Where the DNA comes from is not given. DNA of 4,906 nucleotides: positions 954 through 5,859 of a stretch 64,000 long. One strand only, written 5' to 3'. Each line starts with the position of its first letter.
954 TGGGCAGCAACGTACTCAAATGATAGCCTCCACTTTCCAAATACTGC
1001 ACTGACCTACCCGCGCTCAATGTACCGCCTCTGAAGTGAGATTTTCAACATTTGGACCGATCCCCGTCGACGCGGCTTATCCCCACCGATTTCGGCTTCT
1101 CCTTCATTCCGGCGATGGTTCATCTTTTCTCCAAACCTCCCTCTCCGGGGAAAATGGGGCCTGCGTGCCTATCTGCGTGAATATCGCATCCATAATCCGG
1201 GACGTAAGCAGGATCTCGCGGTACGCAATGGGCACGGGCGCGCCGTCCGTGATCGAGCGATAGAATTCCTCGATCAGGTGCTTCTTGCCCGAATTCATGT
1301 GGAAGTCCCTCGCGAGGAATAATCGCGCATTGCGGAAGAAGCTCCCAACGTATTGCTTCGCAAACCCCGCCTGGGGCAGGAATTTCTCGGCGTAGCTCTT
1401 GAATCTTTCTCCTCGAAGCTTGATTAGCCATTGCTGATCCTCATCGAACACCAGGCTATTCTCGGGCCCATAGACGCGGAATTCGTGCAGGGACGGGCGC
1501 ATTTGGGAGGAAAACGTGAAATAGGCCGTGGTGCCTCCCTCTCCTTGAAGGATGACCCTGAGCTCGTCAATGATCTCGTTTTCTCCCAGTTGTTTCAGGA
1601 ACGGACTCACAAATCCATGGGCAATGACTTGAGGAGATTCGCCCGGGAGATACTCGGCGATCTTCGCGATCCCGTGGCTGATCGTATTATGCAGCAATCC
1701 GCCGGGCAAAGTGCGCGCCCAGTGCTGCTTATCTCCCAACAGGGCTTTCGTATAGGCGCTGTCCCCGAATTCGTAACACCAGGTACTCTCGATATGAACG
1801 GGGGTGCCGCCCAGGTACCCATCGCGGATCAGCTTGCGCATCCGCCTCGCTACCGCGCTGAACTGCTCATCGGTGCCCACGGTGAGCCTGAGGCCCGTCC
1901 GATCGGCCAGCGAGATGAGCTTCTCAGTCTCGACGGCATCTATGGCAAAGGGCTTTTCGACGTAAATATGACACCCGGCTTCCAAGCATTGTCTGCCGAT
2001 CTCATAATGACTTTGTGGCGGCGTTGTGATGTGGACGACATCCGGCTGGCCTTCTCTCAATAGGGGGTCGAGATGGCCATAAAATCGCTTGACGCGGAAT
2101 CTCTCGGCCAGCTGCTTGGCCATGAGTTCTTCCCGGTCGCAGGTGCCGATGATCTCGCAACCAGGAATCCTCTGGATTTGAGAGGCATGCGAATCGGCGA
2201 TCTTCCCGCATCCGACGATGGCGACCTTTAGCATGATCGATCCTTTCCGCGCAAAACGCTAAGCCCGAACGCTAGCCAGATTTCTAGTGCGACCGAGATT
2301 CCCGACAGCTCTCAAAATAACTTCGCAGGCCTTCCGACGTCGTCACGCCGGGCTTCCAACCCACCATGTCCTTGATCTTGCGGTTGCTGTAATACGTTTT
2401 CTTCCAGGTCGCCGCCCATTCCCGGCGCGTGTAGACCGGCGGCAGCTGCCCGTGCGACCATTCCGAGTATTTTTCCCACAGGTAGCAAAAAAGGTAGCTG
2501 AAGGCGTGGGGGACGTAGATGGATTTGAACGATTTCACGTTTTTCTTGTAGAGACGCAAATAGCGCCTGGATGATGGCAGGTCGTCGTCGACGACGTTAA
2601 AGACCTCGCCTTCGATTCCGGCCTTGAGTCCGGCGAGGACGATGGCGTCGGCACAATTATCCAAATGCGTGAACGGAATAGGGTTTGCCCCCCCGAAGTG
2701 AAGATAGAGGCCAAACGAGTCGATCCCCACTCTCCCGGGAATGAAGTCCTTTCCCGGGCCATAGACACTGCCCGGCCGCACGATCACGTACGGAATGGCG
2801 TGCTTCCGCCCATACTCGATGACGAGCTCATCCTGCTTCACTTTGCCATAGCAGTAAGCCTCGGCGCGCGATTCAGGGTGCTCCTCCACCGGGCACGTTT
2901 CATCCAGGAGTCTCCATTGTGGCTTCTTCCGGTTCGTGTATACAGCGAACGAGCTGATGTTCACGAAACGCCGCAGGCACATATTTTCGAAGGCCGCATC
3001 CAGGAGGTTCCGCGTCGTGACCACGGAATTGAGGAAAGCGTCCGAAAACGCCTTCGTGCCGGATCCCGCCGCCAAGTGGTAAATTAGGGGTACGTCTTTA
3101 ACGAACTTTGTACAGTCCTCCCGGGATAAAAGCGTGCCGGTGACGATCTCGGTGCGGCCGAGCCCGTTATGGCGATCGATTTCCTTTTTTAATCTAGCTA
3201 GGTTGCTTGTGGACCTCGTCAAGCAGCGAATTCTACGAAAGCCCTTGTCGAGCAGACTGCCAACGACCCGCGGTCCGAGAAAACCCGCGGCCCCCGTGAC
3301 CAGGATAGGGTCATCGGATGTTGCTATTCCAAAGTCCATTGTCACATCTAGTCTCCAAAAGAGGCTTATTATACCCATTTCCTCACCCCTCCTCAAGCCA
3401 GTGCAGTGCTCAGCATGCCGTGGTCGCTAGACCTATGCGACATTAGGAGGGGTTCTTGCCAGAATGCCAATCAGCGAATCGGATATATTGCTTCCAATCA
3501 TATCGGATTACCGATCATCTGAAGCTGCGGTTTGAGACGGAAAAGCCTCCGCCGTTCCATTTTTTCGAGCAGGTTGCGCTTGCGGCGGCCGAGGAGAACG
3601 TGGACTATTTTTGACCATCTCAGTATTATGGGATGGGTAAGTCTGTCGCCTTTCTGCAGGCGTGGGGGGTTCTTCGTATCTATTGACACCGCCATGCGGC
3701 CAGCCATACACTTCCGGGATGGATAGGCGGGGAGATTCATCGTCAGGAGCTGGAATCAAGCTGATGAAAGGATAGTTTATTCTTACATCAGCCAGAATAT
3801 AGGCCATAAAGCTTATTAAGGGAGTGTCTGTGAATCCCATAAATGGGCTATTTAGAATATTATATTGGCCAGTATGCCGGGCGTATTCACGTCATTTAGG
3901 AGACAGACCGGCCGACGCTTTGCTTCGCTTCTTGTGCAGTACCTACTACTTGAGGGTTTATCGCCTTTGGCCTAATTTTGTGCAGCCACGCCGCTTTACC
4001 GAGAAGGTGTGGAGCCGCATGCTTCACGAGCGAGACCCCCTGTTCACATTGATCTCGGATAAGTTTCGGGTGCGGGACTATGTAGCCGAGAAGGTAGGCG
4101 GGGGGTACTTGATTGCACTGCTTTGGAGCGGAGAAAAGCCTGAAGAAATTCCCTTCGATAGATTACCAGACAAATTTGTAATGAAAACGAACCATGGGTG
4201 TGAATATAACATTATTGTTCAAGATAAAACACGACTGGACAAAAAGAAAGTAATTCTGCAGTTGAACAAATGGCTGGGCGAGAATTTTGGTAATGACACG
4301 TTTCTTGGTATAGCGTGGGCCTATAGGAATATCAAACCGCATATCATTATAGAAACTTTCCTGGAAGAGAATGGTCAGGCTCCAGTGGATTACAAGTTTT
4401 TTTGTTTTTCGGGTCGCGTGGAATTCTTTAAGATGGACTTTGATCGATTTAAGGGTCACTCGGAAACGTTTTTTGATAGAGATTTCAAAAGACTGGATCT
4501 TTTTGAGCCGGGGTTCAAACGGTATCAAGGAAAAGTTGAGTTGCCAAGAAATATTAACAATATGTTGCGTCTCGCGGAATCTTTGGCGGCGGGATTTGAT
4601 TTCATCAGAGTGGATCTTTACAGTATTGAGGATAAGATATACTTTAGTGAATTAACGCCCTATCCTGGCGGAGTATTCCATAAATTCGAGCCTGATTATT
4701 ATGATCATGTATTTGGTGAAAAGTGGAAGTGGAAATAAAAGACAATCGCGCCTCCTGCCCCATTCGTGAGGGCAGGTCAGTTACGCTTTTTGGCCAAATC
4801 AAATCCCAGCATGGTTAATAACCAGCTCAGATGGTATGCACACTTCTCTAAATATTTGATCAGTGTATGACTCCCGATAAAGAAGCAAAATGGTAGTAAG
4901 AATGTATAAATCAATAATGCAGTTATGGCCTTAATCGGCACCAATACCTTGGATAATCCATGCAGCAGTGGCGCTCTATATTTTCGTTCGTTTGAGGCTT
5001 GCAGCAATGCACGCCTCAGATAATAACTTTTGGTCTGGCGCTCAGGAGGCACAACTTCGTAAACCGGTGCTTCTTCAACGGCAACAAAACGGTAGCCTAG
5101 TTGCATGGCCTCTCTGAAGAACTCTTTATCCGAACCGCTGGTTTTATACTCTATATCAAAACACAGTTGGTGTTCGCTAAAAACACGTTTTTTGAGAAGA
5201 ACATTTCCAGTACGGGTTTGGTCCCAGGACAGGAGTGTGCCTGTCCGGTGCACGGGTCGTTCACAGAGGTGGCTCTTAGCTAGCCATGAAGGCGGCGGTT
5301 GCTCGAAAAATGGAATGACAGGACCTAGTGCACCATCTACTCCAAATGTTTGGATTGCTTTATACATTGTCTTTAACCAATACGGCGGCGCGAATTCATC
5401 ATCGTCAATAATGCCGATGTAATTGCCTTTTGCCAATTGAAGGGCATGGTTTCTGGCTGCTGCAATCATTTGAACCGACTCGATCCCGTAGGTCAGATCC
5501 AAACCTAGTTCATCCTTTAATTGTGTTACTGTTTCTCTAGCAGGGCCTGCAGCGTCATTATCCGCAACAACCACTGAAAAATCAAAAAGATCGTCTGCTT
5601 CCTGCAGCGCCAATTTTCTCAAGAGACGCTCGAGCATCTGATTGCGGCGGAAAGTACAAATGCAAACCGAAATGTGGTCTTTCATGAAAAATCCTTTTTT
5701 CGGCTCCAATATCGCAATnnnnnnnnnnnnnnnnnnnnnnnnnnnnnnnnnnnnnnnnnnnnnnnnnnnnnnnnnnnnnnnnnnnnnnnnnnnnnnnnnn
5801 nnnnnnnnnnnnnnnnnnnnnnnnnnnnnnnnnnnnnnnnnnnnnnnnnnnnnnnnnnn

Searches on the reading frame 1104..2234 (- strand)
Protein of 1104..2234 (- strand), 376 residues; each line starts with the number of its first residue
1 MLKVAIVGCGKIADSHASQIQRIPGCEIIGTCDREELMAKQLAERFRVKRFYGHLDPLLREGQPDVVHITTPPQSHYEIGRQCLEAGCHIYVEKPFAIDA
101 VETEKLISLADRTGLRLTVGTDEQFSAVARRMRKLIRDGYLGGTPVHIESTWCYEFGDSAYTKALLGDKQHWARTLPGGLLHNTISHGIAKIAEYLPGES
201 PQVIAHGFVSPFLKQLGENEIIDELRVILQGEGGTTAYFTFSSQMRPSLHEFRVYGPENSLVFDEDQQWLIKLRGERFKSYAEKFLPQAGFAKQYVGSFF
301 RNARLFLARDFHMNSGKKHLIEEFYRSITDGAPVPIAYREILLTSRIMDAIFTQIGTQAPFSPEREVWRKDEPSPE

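Call 33: search_protein_families(library=ncbifam, proteins=[window:1104-2234:-], max_evalue=1e-10)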
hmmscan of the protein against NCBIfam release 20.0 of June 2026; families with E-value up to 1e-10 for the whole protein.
window:1104-2234:- (376 aa): 6 families
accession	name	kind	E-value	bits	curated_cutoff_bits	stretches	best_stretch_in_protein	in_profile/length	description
TIGR04380.1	myo_inos_iolG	equivalog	3.2e-24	85.4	355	1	1-302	1-288/330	inositol 2-dehydrogenase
NF040723.1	UDP-GlcNAcDh_Arch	equivalog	1.1e-21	77.7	450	1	2-143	1-140/302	UDP-N-acetylglucosamine 3-dehydrogenase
NF007574.0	PRK10206.1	equivalog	3.2e-13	49.4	352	1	43-154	45-155/345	oxidoreductase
NF052479.1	LevoglcsnDh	equivalog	1.1e-11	44.1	650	1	31-205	41-210/386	levoglucosan dehydrogenase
NF008607.0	PRK11579.1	subfamily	2.2e-11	43.3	330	1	2-144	5-145/346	oxidoreductase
NF052679.1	InsChiInosDhIolG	equivalog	5.6e-11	42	540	1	2-162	3-165/343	bifunctional inositol 2-dehydrogenase/D-chiro-inositol 1-dehydrogenase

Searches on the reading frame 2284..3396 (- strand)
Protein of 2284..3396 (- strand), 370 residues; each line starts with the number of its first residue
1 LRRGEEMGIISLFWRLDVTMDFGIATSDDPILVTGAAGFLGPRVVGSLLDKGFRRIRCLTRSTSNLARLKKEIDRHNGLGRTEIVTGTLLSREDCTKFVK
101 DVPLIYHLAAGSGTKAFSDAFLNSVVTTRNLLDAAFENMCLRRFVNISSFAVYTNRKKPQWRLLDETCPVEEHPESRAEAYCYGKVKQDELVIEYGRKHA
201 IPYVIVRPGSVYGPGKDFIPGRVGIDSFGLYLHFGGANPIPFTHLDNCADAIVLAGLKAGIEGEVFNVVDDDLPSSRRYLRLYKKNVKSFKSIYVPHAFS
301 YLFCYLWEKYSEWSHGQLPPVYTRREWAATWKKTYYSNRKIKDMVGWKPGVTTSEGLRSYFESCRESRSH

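Call 33: search_protein_families(library=ncbifam, proteins=[window:2284-3396:-], max_evalue=1e-10)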
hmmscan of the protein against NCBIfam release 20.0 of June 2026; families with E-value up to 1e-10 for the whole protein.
window:2284-3396:- (370 aa): 6 families
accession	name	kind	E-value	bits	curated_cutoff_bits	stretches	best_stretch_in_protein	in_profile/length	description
TIGR03466.1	HpnA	hypoth_equivalog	5.2e-21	74.9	367.65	1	31-350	3-308/327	hopanoid-associated sugar epimerase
TIGR04180.1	EDH_00030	hypoth_equivalog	1.6e-15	57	475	1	31-215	1-179/297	NAD-dependent 4,6-dehydratase LegB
TIGR01746.1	Thioester-redct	subfamily_domain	8.5e-14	51.6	213.35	1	31-213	2-197/371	thioester reductase domain-containing protein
NF042422.1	oxyalk_red_OleD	equivalog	5.5e-13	49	580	1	31-360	3-324/329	2-alkyl-3-oxoalkanoate reductase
NF043036.1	ErythonDh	equivalog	3.2e-12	46.3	325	1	31-209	3-184/321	D-erythronate dehydrogenase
TIGR01181.1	dTDP_gluc_dehyt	equivalog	4.4e-12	45.7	365.1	1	31-268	2-242/321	dTDP-glucose 4,6-dehydratase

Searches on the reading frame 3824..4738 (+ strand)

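Call 34: search_protein_families(library=pfam, proteins=[window:3824-4738:+], max_evalue=0.01)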
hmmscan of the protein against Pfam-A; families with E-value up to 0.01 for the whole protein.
window:3824-4738:+ (304 aa): 1 family
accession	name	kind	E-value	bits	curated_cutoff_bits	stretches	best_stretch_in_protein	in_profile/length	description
PF14305.11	ATPgrasp_TupA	-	1.2e-44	153.1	25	1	61-301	2-240/241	TupA-like ATPgrasp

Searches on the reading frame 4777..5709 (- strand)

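Call 34: search_protein_families(library=pfam, proteins=[window:4777-5709:-], max_evalue=0.01)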
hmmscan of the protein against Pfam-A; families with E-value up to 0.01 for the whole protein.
window:4777-5709:- (310 aa): 3 families
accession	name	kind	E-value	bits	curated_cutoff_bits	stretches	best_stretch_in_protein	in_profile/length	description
PF00535.33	Glycos_transf_2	-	1.2e-17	64.8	23.3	1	14-152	1-132/168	Glycosyl transferase family 2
PF13641.12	Glyco_tranf_2_3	-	3.8e-06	27.5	27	1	13-222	3-215/230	Glycosyltransferase like family 2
PF13632.12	Glyco_trans_2_3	-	0.00068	19.9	27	1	97-262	1-153/198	Glycosyl transferase family group 2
